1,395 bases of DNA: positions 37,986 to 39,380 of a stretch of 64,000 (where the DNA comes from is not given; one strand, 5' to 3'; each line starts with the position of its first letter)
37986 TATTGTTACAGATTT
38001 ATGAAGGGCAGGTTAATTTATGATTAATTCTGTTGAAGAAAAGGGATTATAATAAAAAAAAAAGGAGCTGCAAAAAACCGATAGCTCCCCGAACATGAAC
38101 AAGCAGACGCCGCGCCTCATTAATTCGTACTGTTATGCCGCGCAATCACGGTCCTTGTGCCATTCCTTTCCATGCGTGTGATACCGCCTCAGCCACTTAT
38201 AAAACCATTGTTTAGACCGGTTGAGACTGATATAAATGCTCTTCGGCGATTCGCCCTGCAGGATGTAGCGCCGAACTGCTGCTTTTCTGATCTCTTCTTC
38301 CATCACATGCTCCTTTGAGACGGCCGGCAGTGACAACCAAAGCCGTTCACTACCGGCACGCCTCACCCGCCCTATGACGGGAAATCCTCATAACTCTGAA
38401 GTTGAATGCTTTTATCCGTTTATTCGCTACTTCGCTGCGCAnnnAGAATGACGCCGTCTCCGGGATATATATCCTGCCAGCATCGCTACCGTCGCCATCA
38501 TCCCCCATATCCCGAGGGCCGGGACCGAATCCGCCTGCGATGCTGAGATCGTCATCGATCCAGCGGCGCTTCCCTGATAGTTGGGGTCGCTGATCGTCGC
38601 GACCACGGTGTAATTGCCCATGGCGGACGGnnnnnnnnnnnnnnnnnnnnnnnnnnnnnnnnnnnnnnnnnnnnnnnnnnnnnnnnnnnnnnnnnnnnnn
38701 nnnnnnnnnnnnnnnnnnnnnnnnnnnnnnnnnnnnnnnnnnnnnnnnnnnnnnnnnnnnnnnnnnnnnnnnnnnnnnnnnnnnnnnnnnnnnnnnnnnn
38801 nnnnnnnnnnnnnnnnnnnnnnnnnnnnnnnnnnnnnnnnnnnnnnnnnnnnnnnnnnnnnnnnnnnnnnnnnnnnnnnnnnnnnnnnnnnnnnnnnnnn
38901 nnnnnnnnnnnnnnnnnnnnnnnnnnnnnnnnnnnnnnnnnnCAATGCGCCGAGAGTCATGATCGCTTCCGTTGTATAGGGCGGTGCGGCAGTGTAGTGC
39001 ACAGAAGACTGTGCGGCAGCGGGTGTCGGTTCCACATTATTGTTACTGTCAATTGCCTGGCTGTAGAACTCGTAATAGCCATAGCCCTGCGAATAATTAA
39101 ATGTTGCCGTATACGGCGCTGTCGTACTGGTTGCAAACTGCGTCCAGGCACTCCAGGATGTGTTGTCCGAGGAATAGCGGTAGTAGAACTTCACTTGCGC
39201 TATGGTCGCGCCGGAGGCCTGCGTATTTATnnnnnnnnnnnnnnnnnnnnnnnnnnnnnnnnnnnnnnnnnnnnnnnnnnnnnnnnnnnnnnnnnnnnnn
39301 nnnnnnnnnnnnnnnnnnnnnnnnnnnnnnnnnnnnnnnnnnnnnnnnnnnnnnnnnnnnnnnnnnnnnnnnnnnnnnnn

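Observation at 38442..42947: A 1501-aa modular surface 5'-nucleotidase combining InlB-B-repeat, calcineurin-like phosphatase, DNRLRE and tandem MBG domains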

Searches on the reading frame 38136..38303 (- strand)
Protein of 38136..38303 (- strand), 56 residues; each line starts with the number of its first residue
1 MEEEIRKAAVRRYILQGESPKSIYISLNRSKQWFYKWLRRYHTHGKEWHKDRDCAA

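Call 76: search_dna_similar(query=window:38136-38303:-, collection=plasmids, mode=protein, max_evalue=0.001, max_rows=12)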
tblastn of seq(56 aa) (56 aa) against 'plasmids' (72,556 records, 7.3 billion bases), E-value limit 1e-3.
No match.

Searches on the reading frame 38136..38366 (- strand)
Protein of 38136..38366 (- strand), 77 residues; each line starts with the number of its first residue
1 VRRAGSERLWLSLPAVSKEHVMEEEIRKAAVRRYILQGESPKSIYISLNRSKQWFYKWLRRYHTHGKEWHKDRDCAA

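Call 10: search_protein_families(library=pfam, proteins=[window:38136-38366:-], max_evalue=0.01)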
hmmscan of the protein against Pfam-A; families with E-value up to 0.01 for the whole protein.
window:38136-38366:- (77 aa): 3 families
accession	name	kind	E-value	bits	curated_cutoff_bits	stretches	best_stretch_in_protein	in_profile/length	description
PF13384.12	HTH_23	-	1.7e-07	31.3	24.6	1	23-66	3-45/50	Homeodomain-like domain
PF13551.12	HTH_29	-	0.0004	20.8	28.1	1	36-67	9-41/64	Winged helix-turn helix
PF13518.12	HTH_28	-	0.009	16.5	25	0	27-67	2-41/52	Helix-turn-helix domain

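Call 40: search_protein_families(library=ncbifam, proteins=[window:38136-38366:-], max_evalue=0.01)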
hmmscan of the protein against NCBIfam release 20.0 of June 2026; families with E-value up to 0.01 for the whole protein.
window:38136-38366:- (77 aa): 1 family
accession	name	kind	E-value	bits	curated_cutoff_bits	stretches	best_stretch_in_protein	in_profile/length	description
NF033545.0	transpos_IS630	equivalog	0.0045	16.5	100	1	28-67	2-41/299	IS630 family transposase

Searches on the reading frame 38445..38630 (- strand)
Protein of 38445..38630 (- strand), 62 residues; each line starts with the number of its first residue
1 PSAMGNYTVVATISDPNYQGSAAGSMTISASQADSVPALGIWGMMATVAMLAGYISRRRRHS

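Call 8: search_protein_families(library=pfam, proteins=[window:38445-38630:-], max_evalue=10)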
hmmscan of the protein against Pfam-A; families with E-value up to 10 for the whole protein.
seq(62 aa): 2 families
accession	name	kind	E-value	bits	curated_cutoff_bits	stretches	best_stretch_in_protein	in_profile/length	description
PF18887.5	MBG_3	-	6.7e-10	39.4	25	1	1-30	41-70/72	MBG domain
PF18203.6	IPTL-CTERM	-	0.0005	20.3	20.8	1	35-60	2-28/28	IPTL-CTERM motif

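Call 9: search_protein_families(library=ncbifam, proteins=[window:38445-38630:-], max_evalue=10)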
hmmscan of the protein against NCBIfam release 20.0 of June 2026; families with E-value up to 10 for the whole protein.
seq(62 aa): 6 families
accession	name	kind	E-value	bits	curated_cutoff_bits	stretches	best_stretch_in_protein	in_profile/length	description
NF033207.2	midcut_by_XrtH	subfamily_domain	0.0049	16.9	45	1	15-61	16-62/175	midcut-by-XrtH protein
NF003373.0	PRK04447.1-6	equivalog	0.018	14.1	459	1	6-55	216-263/367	hypothetical protein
TIGR01167.1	LPXTG_anchor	domain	0.056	14.1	15.9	1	35-60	9-32/34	LPXTG cell wall anchor domain-containing protein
NF033947.0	PEP-cistern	hypoth_equivalog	0.08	12.7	60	1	18-58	155-195/195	cistern family PEP-CTERM protein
TIGR03901.2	MYXO-CTERM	domain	0.087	13.2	20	1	37-60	14-33/34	MYXO-CTERM sorting domain-containing protein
TIGR04174.1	IPTL_CTERM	subfamily_domain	0.92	9.9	20.5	1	36-60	1-27/27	IPTL-CTERM sorting domain-containing protein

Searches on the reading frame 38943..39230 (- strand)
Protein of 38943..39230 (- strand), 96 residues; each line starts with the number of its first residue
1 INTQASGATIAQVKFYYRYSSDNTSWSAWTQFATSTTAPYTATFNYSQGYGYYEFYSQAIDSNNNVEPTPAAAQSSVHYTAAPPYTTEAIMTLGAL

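Call 8: search_protein_families(library=pfam, proteins=[window:38943-39230:-], max_evalue=10)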
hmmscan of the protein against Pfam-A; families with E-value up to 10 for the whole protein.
seq(96 aa): 1 family
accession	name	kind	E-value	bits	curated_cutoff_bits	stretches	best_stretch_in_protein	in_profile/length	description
PF17957.7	Big_7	-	0.11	13.6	24.1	1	1-48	22-60/70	Bacterial Ig domain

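Call 9: search_protein_families(library=ncbifam, proteins=[window:38943-39230:-], max_evalue=10)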
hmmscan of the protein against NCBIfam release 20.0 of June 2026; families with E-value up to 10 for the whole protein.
seq(96 aa): 1 family
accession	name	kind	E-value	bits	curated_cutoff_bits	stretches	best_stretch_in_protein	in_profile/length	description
NF052598.1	teichoic_TarQ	equivalog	1.9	7.4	350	1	21-65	48-92/347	teichoic acid biosynthesis protein TarQ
